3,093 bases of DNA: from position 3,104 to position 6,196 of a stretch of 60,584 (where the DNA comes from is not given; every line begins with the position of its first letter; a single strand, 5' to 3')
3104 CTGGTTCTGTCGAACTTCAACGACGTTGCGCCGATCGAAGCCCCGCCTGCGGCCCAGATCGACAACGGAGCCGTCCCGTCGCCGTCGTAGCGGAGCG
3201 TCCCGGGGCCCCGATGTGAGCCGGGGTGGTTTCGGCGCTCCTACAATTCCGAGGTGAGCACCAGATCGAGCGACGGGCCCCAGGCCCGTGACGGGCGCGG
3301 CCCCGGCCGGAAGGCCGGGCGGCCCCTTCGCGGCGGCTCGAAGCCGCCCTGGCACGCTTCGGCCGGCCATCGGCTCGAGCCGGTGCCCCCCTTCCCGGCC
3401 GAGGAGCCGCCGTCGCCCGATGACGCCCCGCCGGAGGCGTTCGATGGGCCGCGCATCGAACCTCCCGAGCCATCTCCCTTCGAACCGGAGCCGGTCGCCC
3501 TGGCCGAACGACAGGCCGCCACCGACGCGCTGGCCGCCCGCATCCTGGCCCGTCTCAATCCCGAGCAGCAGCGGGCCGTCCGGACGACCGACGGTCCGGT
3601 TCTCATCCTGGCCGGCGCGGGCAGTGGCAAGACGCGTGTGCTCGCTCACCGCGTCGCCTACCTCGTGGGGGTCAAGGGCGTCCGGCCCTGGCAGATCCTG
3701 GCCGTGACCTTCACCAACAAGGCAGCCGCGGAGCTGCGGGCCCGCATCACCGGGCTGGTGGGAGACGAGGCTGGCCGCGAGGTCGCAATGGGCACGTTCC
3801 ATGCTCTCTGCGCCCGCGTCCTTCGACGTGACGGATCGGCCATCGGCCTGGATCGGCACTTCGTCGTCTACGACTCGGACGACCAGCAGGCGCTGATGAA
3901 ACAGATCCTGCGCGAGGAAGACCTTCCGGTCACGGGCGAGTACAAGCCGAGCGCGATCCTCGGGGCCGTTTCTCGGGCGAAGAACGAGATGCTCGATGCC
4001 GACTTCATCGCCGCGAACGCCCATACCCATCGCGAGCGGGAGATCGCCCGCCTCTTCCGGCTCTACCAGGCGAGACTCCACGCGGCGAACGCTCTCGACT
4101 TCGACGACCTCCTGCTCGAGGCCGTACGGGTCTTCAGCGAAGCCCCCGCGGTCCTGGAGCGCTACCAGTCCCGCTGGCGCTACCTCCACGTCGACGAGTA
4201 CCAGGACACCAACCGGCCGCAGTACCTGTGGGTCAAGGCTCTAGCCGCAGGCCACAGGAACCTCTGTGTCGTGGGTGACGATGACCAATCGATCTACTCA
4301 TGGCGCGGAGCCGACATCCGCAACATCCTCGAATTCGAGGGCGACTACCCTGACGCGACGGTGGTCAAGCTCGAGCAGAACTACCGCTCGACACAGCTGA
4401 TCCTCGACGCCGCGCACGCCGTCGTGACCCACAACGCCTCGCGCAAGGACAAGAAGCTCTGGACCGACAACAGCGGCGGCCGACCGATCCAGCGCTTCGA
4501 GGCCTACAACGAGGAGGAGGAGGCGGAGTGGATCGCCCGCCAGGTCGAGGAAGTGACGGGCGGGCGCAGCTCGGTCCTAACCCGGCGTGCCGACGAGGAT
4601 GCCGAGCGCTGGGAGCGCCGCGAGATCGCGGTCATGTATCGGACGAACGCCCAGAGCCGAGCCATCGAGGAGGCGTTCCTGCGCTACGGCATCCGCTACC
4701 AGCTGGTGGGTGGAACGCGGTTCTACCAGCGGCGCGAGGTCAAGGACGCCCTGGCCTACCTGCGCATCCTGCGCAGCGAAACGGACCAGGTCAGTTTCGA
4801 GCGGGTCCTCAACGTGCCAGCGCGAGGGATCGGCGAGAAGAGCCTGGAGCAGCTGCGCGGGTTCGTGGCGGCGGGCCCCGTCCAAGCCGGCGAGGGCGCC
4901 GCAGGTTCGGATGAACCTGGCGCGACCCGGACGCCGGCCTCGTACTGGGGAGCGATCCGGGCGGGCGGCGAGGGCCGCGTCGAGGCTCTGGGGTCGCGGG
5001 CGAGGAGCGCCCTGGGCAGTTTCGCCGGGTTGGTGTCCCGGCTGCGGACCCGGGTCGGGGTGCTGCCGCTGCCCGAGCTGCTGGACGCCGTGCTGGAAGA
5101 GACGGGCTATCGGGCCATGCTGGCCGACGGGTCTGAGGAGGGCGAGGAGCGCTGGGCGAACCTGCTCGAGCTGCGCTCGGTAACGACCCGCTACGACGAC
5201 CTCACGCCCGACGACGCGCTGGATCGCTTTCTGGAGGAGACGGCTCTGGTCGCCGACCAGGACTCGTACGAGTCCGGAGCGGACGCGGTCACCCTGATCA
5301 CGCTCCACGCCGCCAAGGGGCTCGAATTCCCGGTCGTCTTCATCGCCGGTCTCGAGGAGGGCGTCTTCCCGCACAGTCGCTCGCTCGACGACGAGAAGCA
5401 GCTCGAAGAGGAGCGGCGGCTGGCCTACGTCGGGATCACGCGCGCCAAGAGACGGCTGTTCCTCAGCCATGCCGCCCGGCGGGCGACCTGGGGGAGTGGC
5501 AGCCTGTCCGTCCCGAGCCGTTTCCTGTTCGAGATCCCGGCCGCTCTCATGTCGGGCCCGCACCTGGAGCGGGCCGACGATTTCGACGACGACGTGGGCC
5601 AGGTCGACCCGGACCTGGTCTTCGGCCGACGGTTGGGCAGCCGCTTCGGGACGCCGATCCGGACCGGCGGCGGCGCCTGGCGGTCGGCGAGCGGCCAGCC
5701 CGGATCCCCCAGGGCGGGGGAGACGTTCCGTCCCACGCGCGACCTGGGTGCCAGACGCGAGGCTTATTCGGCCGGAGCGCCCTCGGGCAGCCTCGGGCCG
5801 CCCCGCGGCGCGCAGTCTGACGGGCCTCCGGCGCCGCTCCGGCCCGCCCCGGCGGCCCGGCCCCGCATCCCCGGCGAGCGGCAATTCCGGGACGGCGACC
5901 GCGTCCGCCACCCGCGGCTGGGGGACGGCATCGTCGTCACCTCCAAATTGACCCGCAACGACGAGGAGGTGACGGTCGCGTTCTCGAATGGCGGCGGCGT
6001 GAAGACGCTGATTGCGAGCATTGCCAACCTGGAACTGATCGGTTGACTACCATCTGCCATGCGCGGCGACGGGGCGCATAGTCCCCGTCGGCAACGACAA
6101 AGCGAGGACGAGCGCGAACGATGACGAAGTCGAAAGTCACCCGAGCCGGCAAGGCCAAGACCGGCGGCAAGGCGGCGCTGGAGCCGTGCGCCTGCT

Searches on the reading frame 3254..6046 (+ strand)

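Call 48: search_protein_families(library=pfam, proteins=[window:3254-6046:+], max_evalue=0.00001)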
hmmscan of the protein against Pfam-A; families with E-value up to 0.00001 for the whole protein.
window:3254-6046:+ (930 aa): 5 families
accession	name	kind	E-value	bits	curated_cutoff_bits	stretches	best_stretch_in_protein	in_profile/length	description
PF00580.27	UvrD-helicase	-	6.5e-91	305.2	23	1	101-366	1-271/271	UvrD/REP helicase N-terminal domain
PF13361.12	UvrD_C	-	9.4e-76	255.9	25.6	2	371-534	1-150/350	UvrD-like helicase C-terminal domain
PF13245.12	AAA_19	-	1.3e-20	74.4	25.1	1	105-349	1-132/134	AAA domain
PF13538.12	UvrD_C_2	-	1.4e-09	38.1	27.4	1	679-737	2-51/52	UvrD-like helicase C-terminal domain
PF21196.3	PcrA_UvrD_tudor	-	7.3e-08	32.6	23.9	1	881-924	2-44/48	PcrA/UvrD tudor domain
